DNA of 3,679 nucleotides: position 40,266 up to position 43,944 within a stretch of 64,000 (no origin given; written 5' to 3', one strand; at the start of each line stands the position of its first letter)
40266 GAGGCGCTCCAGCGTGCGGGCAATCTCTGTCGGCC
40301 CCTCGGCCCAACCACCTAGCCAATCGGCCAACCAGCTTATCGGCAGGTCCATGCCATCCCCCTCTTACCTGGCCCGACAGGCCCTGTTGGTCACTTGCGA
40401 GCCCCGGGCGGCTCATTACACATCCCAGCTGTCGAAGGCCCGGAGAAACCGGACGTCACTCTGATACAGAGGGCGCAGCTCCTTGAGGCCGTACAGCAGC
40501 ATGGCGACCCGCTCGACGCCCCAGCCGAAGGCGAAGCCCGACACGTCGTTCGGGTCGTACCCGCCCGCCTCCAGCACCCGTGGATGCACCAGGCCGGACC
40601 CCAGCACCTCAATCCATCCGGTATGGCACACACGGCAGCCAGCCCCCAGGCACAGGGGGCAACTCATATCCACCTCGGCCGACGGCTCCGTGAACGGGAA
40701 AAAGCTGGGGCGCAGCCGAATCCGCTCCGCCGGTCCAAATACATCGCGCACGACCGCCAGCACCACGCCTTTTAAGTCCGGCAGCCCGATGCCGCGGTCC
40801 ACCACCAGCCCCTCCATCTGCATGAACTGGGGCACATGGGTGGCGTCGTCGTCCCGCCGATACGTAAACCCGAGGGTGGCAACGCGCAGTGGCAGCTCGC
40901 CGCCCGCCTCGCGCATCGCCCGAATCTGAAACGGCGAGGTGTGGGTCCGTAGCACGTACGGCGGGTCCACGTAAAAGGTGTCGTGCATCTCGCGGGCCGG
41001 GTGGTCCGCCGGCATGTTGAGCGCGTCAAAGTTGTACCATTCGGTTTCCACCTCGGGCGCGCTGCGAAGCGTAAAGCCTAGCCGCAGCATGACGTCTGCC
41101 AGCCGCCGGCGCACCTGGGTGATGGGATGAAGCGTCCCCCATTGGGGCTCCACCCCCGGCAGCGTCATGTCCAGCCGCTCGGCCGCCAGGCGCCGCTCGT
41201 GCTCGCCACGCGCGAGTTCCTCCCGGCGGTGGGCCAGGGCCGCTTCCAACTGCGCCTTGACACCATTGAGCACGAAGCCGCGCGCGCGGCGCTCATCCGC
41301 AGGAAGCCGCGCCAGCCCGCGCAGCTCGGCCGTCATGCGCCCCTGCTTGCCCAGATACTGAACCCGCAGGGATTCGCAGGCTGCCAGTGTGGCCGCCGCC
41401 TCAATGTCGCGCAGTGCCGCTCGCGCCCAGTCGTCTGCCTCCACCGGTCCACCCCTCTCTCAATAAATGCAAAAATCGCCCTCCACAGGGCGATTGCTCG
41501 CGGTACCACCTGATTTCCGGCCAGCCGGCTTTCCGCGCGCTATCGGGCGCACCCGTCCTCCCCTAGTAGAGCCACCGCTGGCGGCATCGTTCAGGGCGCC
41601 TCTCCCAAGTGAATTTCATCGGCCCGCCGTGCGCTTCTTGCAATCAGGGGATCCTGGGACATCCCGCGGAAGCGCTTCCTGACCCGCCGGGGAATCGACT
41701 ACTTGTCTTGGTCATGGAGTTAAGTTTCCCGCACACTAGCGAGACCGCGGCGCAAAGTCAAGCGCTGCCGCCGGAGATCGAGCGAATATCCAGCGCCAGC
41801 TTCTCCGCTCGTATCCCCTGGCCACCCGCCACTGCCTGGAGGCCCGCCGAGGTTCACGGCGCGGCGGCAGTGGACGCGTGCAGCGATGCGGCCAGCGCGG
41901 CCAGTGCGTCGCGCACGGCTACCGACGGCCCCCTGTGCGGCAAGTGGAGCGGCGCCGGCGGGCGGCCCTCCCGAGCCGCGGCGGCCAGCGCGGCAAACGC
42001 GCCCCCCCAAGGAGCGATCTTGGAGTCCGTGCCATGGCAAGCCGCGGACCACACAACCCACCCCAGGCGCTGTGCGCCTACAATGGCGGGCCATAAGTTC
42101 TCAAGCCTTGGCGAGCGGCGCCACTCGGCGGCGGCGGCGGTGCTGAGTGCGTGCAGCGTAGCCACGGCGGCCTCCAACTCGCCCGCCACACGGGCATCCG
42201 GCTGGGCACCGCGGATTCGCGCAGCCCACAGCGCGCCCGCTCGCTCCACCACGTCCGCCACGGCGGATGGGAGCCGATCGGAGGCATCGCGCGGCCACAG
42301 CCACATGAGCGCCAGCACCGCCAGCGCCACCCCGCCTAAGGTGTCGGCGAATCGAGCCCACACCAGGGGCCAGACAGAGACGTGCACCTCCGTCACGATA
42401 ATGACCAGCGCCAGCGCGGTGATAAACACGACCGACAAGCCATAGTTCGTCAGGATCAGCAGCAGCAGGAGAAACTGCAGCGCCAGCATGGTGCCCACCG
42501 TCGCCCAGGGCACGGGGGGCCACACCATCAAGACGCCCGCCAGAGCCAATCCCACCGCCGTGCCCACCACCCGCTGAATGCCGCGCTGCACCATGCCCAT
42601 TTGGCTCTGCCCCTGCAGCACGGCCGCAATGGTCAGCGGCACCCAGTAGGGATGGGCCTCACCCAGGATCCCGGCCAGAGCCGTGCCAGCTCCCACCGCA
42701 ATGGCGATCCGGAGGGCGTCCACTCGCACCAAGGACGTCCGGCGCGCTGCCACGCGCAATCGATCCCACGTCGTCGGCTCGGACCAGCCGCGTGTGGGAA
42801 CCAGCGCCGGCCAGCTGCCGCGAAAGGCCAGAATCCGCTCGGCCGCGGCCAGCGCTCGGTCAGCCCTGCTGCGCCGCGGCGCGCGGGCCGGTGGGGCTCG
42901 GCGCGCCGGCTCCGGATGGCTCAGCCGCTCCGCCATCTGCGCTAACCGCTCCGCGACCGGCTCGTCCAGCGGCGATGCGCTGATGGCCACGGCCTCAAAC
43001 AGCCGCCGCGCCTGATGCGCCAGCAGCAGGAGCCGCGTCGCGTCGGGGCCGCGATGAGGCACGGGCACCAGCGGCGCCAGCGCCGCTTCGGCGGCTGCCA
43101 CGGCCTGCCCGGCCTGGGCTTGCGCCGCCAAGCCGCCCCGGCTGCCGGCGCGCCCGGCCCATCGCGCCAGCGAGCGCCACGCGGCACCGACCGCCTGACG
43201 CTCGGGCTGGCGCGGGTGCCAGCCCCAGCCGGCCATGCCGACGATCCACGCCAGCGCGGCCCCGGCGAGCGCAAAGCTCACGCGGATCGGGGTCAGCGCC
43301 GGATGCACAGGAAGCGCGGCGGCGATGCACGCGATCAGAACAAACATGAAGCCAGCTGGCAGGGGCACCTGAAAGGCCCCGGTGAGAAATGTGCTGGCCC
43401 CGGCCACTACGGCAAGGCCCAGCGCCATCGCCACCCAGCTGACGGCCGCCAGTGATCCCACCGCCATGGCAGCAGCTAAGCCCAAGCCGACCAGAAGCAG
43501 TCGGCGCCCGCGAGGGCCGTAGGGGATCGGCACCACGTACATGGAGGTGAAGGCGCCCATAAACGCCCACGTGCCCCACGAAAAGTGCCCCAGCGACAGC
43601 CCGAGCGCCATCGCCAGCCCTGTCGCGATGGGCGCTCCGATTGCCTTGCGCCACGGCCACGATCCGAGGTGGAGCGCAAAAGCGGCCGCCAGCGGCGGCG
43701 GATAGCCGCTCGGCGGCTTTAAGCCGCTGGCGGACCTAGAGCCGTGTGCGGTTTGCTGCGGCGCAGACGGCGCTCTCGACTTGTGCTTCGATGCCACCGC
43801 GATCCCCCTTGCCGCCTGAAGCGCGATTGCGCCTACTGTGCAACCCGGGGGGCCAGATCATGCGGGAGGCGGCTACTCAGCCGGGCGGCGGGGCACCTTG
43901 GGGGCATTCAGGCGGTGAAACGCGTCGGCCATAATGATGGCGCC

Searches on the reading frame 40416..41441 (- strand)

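Call 9: search_protein_families(library=pfam, proteins=[window:40416-41441:-])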
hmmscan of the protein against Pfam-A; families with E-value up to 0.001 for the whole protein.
window:40416-41441:- (341 aa): 2 families
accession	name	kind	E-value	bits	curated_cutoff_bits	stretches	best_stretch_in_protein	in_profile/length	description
PF01409.25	tRNA-synt_2d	-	1.1e-85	287.5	19.8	1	90-336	2-246/246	tRNA synthetases class II core domain (F)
PF02912.23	Phe_tRNA-synt_N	-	2.9e-17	62.8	22.3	1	18-85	2-69/69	Aminoacyl tRNA synthetase class II, N-terminal domain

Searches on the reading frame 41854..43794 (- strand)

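Call 9: search_protein_families(library=pfam, proteins=[window:41854-43794:-])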
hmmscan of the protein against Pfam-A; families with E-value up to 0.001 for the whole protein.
window:41854-43794:- (646 aa): 1 family
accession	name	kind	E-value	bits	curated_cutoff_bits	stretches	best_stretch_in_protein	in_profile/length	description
PF13515.12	FUSC_2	-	2.2e-19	70.3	25.6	1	372-494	4-125/126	Fusaric acid resistance protein-like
